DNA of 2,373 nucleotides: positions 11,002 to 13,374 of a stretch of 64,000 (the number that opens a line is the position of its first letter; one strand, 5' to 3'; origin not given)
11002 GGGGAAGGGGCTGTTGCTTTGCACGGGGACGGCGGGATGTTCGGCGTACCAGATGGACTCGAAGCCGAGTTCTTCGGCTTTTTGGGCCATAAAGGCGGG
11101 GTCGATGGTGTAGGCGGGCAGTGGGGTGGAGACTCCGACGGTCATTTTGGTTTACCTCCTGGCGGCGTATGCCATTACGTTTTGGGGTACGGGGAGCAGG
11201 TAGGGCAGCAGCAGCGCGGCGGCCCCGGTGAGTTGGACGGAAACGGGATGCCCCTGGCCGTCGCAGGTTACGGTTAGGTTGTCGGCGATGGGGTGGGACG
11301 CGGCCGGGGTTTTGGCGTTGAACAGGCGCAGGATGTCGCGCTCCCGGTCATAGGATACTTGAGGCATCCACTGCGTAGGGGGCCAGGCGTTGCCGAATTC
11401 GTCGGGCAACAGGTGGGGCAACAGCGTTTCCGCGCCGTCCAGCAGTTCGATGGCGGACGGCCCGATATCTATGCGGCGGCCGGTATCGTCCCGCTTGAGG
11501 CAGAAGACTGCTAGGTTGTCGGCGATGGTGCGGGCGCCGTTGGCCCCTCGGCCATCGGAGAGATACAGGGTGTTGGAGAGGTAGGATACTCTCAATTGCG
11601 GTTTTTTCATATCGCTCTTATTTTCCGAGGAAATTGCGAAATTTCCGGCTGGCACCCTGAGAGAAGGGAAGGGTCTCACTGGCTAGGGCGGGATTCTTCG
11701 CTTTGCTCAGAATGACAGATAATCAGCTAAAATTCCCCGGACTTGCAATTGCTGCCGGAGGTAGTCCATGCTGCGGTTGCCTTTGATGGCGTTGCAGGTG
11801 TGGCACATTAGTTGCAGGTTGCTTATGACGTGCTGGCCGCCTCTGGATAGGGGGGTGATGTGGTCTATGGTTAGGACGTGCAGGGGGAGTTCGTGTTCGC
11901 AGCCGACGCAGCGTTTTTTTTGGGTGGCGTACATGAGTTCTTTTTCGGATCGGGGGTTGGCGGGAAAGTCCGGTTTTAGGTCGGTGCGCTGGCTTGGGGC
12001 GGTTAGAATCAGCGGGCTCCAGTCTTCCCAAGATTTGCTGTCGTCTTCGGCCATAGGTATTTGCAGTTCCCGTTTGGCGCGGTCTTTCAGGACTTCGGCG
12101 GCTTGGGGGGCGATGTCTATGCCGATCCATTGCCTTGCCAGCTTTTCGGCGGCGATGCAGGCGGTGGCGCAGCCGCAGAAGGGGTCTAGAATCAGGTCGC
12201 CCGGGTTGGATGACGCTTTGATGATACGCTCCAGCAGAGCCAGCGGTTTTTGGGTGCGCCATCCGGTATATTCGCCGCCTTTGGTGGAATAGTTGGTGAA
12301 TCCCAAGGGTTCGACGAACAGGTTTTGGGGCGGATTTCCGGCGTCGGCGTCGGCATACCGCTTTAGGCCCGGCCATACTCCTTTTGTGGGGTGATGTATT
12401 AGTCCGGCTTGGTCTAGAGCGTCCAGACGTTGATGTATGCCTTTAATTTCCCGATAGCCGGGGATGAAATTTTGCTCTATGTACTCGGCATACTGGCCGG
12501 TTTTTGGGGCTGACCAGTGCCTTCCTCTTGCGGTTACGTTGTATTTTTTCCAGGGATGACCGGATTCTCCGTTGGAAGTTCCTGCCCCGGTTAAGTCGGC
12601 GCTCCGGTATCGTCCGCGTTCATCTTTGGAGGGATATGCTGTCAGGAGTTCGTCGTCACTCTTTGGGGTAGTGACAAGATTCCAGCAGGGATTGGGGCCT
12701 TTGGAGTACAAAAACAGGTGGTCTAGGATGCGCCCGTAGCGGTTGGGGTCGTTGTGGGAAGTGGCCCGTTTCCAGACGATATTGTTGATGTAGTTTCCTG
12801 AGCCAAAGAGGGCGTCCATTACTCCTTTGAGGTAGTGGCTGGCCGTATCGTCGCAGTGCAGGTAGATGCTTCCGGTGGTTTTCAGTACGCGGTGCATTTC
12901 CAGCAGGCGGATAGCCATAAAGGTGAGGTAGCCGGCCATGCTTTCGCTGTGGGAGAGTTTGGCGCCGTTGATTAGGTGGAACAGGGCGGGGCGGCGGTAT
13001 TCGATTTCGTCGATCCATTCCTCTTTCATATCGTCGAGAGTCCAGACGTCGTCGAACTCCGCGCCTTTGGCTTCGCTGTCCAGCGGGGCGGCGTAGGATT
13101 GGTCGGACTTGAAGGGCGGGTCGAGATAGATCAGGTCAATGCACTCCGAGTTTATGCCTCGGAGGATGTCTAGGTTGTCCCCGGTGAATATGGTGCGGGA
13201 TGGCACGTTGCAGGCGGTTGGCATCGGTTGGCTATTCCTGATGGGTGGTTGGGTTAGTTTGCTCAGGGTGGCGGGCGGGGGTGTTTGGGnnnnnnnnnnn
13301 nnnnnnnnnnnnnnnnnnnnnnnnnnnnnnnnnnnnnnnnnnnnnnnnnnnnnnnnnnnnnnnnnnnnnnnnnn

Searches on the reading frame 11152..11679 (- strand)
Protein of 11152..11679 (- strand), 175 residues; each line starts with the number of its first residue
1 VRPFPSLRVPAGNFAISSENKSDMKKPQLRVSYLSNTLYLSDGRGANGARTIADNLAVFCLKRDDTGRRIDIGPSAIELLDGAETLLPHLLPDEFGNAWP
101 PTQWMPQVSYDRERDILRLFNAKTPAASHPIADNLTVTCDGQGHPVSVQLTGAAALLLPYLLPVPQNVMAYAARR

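Call 3: search_protein_families(library=pfam, proteins=[window:11152-11679:-], max_evalue=0.1)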
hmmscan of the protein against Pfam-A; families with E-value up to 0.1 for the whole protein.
window:11152-11679:- (175 aa): 1 family
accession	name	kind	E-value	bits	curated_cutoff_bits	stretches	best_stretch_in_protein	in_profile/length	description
PF10049.14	DUF2283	-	0.048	14.3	23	1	108-152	2-47/49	Protein of unknown function (DUF2283)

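Call 4: search_protein_families(library=padloc, proteins=[window:11152-11679:-], max_evalue=0.1)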
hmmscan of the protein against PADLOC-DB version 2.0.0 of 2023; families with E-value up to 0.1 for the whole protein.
window:11152-11679:- (175 aa): 0 families

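Call 6: search_protein_families(library=ncbifam, proteins=[window:11152-11679:-], max_evalue=0.1)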
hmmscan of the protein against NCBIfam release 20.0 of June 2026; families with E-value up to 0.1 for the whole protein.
window:11152-11679:- (175 aa): 0 families

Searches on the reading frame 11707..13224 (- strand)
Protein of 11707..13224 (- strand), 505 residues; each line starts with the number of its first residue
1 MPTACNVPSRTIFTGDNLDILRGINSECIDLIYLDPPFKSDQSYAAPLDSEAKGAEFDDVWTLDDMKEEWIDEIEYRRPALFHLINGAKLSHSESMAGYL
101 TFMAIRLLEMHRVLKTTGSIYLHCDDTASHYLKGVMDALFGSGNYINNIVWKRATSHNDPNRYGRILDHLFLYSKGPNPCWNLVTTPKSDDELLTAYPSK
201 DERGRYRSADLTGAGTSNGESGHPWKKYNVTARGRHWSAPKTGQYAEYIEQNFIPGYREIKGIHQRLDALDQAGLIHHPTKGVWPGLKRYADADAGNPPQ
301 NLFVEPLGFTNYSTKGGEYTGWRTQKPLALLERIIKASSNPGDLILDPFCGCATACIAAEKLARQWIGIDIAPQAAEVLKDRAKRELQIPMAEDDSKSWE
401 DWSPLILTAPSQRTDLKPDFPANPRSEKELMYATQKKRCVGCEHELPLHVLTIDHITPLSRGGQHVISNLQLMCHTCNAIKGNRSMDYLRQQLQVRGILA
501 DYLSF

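Call 3: search_protein_families(library=pfam, proteins=[window:11707-13224:-], max_evalue=0.1)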
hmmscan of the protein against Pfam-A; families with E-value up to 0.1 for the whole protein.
window:11707-13224:- (505 aa): 11 families
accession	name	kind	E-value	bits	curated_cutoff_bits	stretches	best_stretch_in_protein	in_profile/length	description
PF01555.25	N6_N4_Mtase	-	7.6e-39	134.4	26.7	1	29-380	1-220/221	DNA methylase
PF14279.12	HNH_5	-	2e-13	50.5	27.5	1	439-493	1-55/56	HNH endonuclease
PF01844.29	HNH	-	1.6e-10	41.4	21.4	1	439-484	1-47/47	HNH endonuclease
PF13395.12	HNH_4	-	0.00042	20.7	22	1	451-484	18-51/54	HNH endonuclease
PF02945.21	Endonuclease_7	-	0.0022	18.3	23.6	1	425-491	12-75/82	Recombination endonuclease VII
PF03602.21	Cons_hypoth95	-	0.0053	16.9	24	0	21-44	104-129/182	Conserved hypothetical protein 95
PF13649.12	Methyltransf_25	-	0.012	16.7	27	1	345-398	1-57/97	Methyltransferase domain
PF13847.12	Methyltransf_31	-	0.034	14.3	27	0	342-385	4-50/145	Methyltransferase domain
PF09665.15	RE_Alw26IDE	-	0.067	12.8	23.1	1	452-486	261-294/507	Type II restriction endonuclease (RE_Alw26IDE)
PF02475.24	TRM5-TYW2_MTfase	-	0.078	13.4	28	0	335-384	30-81/164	TRM5/TYW2 methyltransferase domain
PF08241.18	Methyltransf_11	-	0.096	13.8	21.2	0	350-387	5-42/95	Methyltransferase domain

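Call 4: search_protein_families(library=padloc, proteins=[window:11707-13224:-], max_evalue=0.1)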
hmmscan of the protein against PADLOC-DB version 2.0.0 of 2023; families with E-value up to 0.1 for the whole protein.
window:11707-13224:- (505 aa): 93 families (the best 25 are shown)
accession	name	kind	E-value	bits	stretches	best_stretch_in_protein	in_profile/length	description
PDLC03354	MTase_II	-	8e-54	181.2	3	97-240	127-272/425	Type II methyltransferase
PDLC03339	MTase_II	-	3.5e-48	162.3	3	314-385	202-273/399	Type II methyltransferase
PDLC03300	MTase_II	-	8.6e-40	134.7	2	10-178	12-165/302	Type II methyltransferase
PDLC03636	MTase_III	-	3.7e-33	113.1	2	99-223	96-221/575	Type III methyltransferase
PDLC03644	MTase_III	-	1.1e-32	111.5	1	12-388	41-398/542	Type III methyltransferase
PDLC03371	MTase_II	-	1.5e-31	107.9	2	319-386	188-255/260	Type II methyltransferase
PDLC03299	MTase_II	-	4.8e-30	103.1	3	309-383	183-257/296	Type II methyltransferase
PDLC03641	MTase_III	-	6e-26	89.2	1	12-362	107-431/657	Type III methyltransferase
PDLC03638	MTase_III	-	1.5e-25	87.7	1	97-385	429-679/816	Type III methyltransferase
PDLC03633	MTase_III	-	7.8e-25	85.6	2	321-383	291-353/616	Type III methyltransferase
PDLC03216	MTase_II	-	2e-24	84.3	3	323-390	195-262/364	Type II methyltransferase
PDLC03635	MTase_III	-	2.6e-24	83.9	2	96-197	265-373/708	Type III methyltransferase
PDLC03634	MTase_III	-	4.5e-23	80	1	13-358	98-425/621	Type III methyltransferase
PDLC03738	oMTase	-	4.6e-22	76.3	2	323-382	205-264/376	orphan methyltransferase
PDLC03265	MTase_II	-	2e-21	74.8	3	324-382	269-327/333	Type II methyltransferase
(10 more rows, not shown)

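Call 6: search_protein_families(library=ncbifam, proteins=[window:11707-13224:-], max_evalue=0.1)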
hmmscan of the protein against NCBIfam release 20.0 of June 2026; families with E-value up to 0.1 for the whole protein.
window:11707-13224:- (505 aa): 11 families
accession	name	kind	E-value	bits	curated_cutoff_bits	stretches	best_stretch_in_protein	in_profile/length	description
NF008572.0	PRK11524.1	equivalog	9.9e-26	90.5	292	2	317-372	190-245/294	adenine-specific DNA-methyltransferase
NF050803.1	DnaMtaseCcrMCaul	equivalog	8e-22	77.6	830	2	323-390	187-254/350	adenine-specific DNA-methyltransferase CcrM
NF010253.0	PRK13699.1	subfamily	1.2e-12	48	244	1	321-395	143-220/226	DNA methyltransferase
NF040563.1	guided_IscB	equivalog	4.5e-09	35.9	175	1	428-491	184-245/314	RNA-guided endonuclease IscB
NF049971.1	CRISPR_Cas9d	exception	2.5e-08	33.1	375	1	422-484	531-596/986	type II CRISPR RNA-guided endonuclease Cas9d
TIGR01865.2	cas_Csn1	equivalog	0.00011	20.6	100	1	425-489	562-633/1070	type II CRISPR RNA-guided endonuclease Cas9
NF047732.1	tRNAMtaseTrm5bMeth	equivalog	0.0034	16.4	500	1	335-383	192-239/337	tRNA (guanine(37)-N1)-methyltransferase Trm5b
TIGR02986.1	restrict_Alw26I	exception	0.004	16.5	443.85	1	428-484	234-289/425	Alw26I/Eco31I/Esp3I family type II restriction endonuclease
TIGR01177.1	TIGR01177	hypoth_equivalog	0.026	13.8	316.55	1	340-374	181-215/330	TIGR01177 family methyltransferase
NF011529.0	PRK14968.1-3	equivalog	0.063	12.7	162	1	340-385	33-78/198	putative methyltransferase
NF007657.0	PRK10329.1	equivalog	0.067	13.2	131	0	362-404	26-66/81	glutaredoxin-like protein NrdH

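Call 71: search_dna_similar(query=window:11707-13224:-, collection=plasmids, mode=protein, max_rows=12)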
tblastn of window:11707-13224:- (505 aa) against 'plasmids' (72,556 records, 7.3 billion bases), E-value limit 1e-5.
Records with a match: 3210; places in all: 3504; records where one place covers at least 80% of the query: 0.
Best place of each record, by identity: <60% 3210.
By first word of the organism name: Klebsiella 1872; Enterobacter 253; Citrobacter 131; Escherichia 126; Burkholderia 119; Salmonella 88; Acinetobacter 83; Yersinia 65; Serratia 64; Raoultella 50; and 122 more.
By predicted mobility (MOB-suite, as given by PLSDB): conjugative 1952; non-mobilizable 742; mobilizable 516.
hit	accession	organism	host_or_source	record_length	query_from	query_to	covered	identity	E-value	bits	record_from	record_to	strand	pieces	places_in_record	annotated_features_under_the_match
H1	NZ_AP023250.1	Mesorhizobium sp. 131-2-5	Lotus japonicus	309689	12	382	73%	41.1%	2e-77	271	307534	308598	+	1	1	site-specific DNA-methyltransferase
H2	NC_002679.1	Mesorhizobium japonicum MAFF 303099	-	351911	12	382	73%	41.1%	2e-77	271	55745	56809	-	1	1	site-specific DNA-methyltransferase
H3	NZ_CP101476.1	Cellulosimicrobium cellulans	water,poultry farm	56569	12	382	73%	38.3%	2e-70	251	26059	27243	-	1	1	DNA methyltransferase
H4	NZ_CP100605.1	Bradyrhizobium sp. Ash2021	-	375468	12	384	74%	36.6%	3e-61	224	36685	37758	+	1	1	DNA methyltransferase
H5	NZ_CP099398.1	Rhizobium sp. Pop5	Phaseolus vulgaris,Cell culture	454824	12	384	74%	34.6%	3e-57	213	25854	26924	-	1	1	DNA methyltransferase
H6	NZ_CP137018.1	Sinorhizobium fredii GR64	Phaseolus vulgaris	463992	24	383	68%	37.4%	5e-44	204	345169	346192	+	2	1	site-specific DNA-methyltransferase | DNA methyltransferase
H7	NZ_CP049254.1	Microbacterium amylolyticum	cell culture,soil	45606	12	382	73%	33.8%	2e-50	193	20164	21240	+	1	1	DNA methyltransferase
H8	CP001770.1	Spirosoma linguale DSM 74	-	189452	12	382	73%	32.4%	1e-50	193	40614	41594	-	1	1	DNA methylase N-4/N-6 domain protein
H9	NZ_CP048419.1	Sphingomonas insulae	Cell,soil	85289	4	382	75%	30.5%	2e-35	148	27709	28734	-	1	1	site-specific DNA-methyltransferase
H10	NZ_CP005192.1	Sphingobium sp. MI1205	-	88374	9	382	74%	30.1%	2e-31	136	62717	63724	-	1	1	site-specific DNA-methyltransferase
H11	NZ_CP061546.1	Acinetobacter seifertii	Homo sapiens,blood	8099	5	370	72%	30.6%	6e-38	155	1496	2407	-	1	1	site-specific DNA-methyltransferase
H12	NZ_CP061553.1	Acinetobacter seifertii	Homo sapiens,blood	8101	5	370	72%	30.6%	6e-38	155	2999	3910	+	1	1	site-specific DNA-methyltransferase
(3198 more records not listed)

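Call 72: search_dna_similar(query=window:11707-13224:-, collection=phages, mode=protein, max_rows=12)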
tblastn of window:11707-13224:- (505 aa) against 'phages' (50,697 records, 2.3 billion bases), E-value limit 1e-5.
Records with a match: 187; places in all: 189; records where one place covers at least 80% of the query: 0.
Best place of each record, by identity: <60% 187.
By first word of the organism name: Campylobacter 36; Streptomyces 27; Flavobacterium 16; Bacteriophage 10; Lactococcus 10; Synechococcus 9; Vibrio 8; Geobacillus 6; Escherichia 6; Mycobacterium 5; and 28 more.
By host as written in the record: - 30; Streptomyces lividans JI 1326 15; Campylobacter jejuni NCTC12662 14; Campylobacter jejuni 12; Lactococcus lactis 10; Flavobacterium sp. LMO6 9; Flavobacterium sp. LMO9 7; Synechococcus sp. 7; and 53 more.
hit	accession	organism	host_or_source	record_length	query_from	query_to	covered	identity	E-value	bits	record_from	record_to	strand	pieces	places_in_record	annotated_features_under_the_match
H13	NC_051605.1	Mycobacterium phage Amgine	Mycobacterium smegmatis mc2 155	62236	7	384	75%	37.3%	3e-63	229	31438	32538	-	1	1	37: methyltransferase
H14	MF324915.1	Mycobacterium phage Amgine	Mycobacterium smegmatis mc2 155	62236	7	384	75%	37.3%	3e-63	229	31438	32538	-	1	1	37: DNA methylase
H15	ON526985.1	Streptomyces phage Ejemplo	Streptomyces griseus ATCC 10137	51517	12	384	74%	35.9%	1e-58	216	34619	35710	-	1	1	47: DNA methyltransferase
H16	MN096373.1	Streptomyces phage TuanPN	Streptomyces griseus ATCC 10137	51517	12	384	74%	35.9%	1e-58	216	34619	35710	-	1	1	47: DNA methylase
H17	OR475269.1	Streptomyces phage BarryBee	Streptomyces lividans JI 1326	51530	12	384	74%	35.9%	1e-58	215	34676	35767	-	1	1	51: DNA methyltransferase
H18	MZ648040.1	Streptomyces phage Triste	Streptomyces lividans JI 1326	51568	12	384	74%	35.9%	1e-58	215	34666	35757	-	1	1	49: DNA methylase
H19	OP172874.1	Mycobacterium phage Mask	Mycobacterium smegmatis mc#155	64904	12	382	73%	35.6%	1e-56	209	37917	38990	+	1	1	42: DNA methyltransferase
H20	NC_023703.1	Mycobacterium phage Dori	Mycobacterium smegmatis mc2 155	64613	12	382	73%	35.6%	7e-56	207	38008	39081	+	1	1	42: DNA methyltransferase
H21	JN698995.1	Mycobacterium phage Dori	Mycobacterium smegmatis mc2 155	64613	12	382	73%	35.6%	7e-56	207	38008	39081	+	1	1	42: DNA methylase N-4/N-6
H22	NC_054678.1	Streptomyces phage Yasdnil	Streptomyces griseus ATCC 10137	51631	12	400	77%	33.8%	5e-55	205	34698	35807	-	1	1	48: DNA methyltransferase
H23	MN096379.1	Streptomyces phage Yasdnil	Streptomyces griseus ATCC 10137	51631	12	400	77%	33.8%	5e-55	205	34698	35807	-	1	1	48: DNA methylase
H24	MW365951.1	Streptomyces phage Hippo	Streptomyces lividans JI 1326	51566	12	384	74%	35.2%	2e-56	209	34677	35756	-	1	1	48: methyltransferase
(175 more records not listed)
